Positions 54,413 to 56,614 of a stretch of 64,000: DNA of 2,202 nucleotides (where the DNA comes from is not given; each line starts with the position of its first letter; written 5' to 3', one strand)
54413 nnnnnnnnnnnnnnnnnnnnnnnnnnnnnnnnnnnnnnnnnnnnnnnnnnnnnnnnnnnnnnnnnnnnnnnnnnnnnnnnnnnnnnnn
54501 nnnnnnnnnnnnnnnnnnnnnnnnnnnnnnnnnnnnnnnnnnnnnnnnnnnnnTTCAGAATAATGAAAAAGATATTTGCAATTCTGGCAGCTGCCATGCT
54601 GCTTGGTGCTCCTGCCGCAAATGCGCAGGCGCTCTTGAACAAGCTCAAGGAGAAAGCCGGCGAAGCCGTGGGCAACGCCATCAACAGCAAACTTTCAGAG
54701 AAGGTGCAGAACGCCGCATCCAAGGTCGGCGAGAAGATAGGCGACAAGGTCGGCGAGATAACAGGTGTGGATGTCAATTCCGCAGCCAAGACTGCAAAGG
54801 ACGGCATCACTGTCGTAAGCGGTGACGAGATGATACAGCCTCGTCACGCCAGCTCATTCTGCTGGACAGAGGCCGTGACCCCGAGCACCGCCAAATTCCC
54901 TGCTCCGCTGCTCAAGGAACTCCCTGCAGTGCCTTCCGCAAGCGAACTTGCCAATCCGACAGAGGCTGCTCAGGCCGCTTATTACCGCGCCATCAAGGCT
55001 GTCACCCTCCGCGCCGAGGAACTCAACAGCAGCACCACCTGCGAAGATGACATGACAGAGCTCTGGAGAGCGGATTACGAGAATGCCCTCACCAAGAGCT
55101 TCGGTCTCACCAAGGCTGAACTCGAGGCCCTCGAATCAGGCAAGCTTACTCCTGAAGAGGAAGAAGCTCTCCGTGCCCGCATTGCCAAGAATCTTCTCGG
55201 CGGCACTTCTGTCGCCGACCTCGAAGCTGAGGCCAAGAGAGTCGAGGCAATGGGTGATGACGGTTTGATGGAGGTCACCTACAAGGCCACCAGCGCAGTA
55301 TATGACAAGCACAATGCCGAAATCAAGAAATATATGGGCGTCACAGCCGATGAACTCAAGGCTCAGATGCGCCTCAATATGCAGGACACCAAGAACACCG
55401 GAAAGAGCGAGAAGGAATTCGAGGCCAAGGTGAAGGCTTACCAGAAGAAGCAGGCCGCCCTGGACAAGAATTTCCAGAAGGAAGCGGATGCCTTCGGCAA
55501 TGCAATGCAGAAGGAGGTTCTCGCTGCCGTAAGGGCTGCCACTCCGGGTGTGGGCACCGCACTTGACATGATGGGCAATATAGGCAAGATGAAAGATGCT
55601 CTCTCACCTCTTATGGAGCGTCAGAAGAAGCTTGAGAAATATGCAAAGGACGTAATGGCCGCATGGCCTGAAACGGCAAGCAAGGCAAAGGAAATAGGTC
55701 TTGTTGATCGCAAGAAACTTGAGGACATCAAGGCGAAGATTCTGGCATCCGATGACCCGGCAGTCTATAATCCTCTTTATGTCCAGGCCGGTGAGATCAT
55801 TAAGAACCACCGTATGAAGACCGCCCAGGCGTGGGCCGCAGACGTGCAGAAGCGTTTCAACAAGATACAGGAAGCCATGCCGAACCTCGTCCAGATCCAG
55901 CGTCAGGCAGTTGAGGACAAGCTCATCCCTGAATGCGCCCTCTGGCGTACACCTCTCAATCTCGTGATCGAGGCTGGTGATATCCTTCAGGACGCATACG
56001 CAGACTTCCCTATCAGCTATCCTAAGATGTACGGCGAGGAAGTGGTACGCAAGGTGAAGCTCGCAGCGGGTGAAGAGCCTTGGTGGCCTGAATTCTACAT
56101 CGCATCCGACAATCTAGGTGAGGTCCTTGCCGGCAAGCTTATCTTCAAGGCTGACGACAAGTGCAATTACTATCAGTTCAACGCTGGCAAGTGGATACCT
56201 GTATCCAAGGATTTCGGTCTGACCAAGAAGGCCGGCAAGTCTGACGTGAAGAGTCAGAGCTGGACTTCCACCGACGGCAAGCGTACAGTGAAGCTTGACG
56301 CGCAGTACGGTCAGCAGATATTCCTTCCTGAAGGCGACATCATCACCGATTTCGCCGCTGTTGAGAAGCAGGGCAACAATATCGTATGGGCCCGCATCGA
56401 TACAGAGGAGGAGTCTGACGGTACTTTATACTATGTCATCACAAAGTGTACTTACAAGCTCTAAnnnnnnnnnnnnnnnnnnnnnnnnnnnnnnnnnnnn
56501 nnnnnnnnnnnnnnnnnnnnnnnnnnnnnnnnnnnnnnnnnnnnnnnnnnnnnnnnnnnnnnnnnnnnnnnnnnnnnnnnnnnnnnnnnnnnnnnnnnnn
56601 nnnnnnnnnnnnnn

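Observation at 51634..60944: Seven-gene operon of exclusively exported proteins (OmpA-like, SLT-like, TPR-like and four unknown) beside two LuxR-type regulators: candidate novel envelope system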

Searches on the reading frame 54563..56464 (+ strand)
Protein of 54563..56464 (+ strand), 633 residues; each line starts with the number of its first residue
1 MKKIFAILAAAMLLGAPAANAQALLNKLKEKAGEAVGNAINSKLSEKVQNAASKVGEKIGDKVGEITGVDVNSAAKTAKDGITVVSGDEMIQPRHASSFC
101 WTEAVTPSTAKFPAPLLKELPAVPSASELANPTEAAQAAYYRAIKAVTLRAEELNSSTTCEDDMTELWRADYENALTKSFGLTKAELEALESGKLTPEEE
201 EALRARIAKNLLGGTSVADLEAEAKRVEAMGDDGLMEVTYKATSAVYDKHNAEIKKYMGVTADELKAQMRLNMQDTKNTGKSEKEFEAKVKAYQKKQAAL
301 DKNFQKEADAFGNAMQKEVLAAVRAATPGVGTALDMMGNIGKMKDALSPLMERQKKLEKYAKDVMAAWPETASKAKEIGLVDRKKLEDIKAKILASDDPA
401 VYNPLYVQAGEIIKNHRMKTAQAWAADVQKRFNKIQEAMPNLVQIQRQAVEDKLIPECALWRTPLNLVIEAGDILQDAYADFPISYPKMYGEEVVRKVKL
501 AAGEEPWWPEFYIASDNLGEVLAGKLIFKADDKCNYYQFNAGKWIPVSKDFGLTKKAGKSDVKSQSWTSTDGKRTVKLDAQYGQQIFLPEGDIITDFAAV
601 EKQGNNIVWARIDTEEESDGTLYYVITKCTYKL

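Call 3: search_protein_families(library=pfam, proteins=[window:54563-56464:+], max_evalue=1)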
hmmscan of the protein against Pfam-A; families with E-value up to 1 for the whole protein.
window:54563-56464:+ (633 aa): 2 families
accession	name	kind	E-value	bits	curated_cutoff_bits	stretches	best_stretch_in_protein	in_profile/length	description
PF16271.10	DUF4924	-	0.052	14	30.3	1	384-452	84-150/179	Domain of unknown function (DUF4924)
PF25082.1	GIPC1_GH2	-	0.082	13.7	27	1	226-287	6-67/91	GIPC1-3 GH2 domain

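Call 4: search_protein_families(library=ncbifam, proteins=[window:54563-56464:+], max_evalue=1)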
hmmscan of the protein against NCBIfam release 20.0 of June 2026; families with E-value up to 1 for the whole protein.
window:54563-56464:+ (633 aa): 2 families
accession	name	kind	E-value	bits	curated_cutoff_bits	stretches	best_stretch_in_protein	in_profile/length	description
TIGR02675.1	tape_meas_nterm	domain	0.082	13.2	21.35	0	174-198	48-73/75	tape measure protein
NF047374.1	CD_typeI_toxin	equivalog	0.35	11.3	60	0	413-434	28-49/51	type I toxin-antitoxin system toxin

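Call 5: search_protein_families(library=phrogs, proteins=[window:54563-56464:+], max_evalue=0.1)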
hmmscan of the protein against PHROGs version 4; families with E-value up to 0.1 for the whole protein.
window:54563-56464:+ (633 aa): 2 families
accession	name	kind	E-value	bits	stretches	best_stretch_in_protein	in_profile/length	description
phrog_34075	-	unknown function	0.02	16.5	1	264-336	16-88/107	-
phrog_36210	-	unknown function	0.023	15.8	1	24-65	14-52/54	-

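Call 6: search_protein_families(library=padloc, proteins=[window:54563-56464:+], max_evalue=0.1)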
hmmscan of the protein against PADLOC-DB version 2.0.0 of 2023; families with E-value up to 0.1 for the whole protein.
window:54563-56464:+ (633 aa): 0 families

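Call 15: find_homologous_proteins(query=window:54563-56464:+)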
Query window:54563-56464:+ (633 aa): 213 proteins with E <= 0.001 among 8000 candidates; the best 120 are listed.
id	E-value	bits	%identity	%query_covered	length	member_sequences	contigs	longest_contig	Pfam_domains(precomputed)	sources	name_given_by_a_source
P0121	0.0e+0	1323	95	100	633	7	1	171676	-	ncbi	-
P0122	1.9e-248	844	62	100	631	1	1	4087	-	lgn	-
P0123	1.0e-242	825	60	98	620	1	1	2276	-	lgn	-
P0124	6.9e-199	681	54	97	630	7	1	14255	-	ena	-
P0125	8.8e-196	670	52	100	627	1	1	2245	-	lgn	-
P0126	2.6e-195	669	54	100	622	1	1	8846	-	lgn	-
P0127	4.1e-193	662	52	100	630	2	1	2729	-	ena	-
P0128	2.7e-192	659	52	100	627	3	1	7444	-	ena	-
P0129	9.3e-192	657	52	100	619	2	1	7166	-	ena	-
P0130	5.3e-189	648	51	100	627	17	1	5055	-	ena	-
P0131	5.5e-188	645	78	62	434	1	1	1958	PF06250.18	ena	-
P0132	6.1e-188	644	50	100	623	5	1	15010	-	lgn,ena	-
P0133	6.7e-188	644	52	100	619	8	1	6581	-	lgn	-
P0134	1.3e-187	643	51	100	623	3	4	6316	-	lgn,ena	-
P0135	1.8e-183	630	49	97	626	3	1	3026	-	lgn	-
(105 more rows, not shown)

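Call 29: predict_structure(alignment_id=A2)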
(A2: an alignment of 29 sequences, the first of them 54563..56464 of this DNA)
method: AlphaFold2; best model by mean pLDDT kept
length: 633 residues; sequences in the alignment: 29
mean_pLDDT: 76.2   pTM: 0.56
mean pLDDT of the five models: 76.2, 75.6, 72.6, 72.2, 71.9
residues with pLDDT >= 90: 187; 70-90: 263; 50-70: 93; < 50: 90
segments of 3 or more residues with pLDDT < 50: 1-88
pLDDT, mean of each block of 10 residues (from residue 1): 29 30 36 32 36 43 38 39 45 74 87 94 92 87 94 80 73 73 77 76 72 65 64 72 87 91 88 70 83 89 87 82 70 63 69 81 89 70 92 94 94 89 91 95 94 87 93 89 79 92 83 70 86 88 83 58 85 89 81 86 92 88 92 93
secondary structure, 60 per line:
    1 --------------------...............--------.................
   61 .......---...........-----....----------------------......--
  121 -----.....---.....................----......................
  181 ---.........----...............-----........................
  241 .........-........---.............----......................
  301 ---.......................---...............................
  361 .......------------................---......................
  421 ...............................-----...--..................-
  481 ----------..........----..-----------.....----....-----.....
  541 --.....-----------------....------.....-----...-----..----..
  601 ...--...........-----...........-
elements in order: H21-35 H44-67 H71-81 H87-90 H113-118 H126-130 H134-154 H159-180 H184-192 H197-211 H217-249 H251-258 H262-274 H279-300 H304-326 H330-367 H380-395 H399-451 H462-479 E491-500 H518-522 E527-530 E536-540 E543-547 E565-568 E575-579 E585-587 E599-603 E606-616 E622-632

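Call 32: fold_search(model_id=the predicted structure, library=pdb)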
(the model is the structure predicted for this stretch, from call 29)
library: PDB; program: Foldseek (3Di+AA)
matches with E <= 10: 292; with E <= 0.001: 0
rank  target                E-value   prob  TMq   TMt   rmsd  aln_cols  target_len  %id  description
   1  9l35_B                1.9e-01  0.63  0.08  0.14  16.3       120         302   10  Crystal structure of C45G9.5 protein from Caenorhabditis elegans (released 2025-12-17)
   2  5xfl_D                4.6e-01  0.08  0.07  0.12  34.1       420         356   12  Crystal structure of the force-sensing device region of alpha N-catenin (released 2018-03-28)
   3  9l35_A                4.8e-01  0.30  0.08  0.14  15.3       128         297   12  Crystal structure of C45G9.5 protein from Caenorhabditis elegans (released 2025-12-17)
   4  3otl_A                6.3e-01  0.07  0.04  0.14  17.8       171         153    8  Three-dimensional Structure of the putative uncharacterized protein from Rhizobium leguminosarum at the resolution 1.9 (released 2010-09-22)
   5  3put_B                8.2e-01  0.13  0.04  0.12  15.8       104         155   10  Crystal Structure of the CERT START domain (mutant V151E) from Rhizobium etli at the resolution 1.8A, Northeast Struct (released 2010-12-22)
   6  1xdf_A                1.1e+00  0.06  0.05  0.14  15.9       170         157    9  Crystal structure of pathogenesis-related protein LlPR-10.2A from yellow lupine (released 2005-02-15)
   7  5h3t_B                1.1e+00  0.20  0.06  0.06  13.8       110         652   12  m7G cap bound to GEMIN5-WD (released 2016-12-28)
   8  5h5m_A                1.2e+00  0.06  0.08  0.14  38.2       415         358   10  Crystal structure of HMP-1 M domain (released 2017-03-29)
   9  3e85                  1.3e+00  0.05  0.05  0.14  15.0       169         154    7  Crystal Structure of Pathogenesis-related Protein LlPR-10.2B from yellow lupine in complex with Diphenylurea (released 2009-03-03)
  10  3q64                  1.3e+00  0.03  0.05  0.12  18.2       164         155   12  X-ray crystal structure of protein mll3774 from Mesorhizobium loti, Northeast Structural Genomics Consortium Target MlR4 (released 2011-01-12)
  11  1xuv_A                1.4e+00  0.12  0.05  0.16  14.4       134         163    7  X-Ray Crystal Structure of Protein MM0500 from Methanosarcina mazei. Northeast Structural Genomics Consortium Target M (released 2004-11-23)
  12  3put_A                1.4e+00  0.05  0.04  0.13  17.8       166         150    6  Crystal Structure of the CERT START domain (mutant V151E) from Rhizobium etli at the resolution 1.8A, Northeast Struct (released 2010-12-22)
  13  4bk6_A                1.4e+00  0.14  0.04  0.14  11.5        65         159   18  Crystal Structure of a dimeric variant of Bet v 1 (released 2013-11-27)
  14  2qim                  1.4e+00  0.04  0.04  0.12  14.9       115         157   10  Crystal Structure of Pathogenesis-related Protein LlPR-10.2B from yellow lupine in complex with Cytokinin (released 2008-04-29)
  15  5mxw                  1.5e+00  0.03  0.05  0.13  15.4       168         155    8  Crystal structure of yellow lupin LLPR-10.2B protein in complex with melatonin and trans-zeatin. (released 2018-04-18)
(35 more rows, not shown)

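Call 33: search_solved_structures(query=A2, max_evalue=10)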
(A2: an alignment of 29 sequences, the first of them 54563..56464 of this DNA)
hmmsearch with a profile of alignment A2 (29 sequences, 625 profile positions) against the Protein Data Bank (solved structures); distinct sequences matched with E-value up to 10: 2.
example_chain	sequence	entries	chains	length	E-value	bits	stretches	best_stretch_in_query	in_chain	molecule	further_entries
1eq1_A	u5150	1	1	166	0.02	16.8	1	206-365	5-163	APOLIPOPHORIN-III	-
2x43_S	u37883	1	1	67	0.81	11.5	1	222-273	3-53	SHERP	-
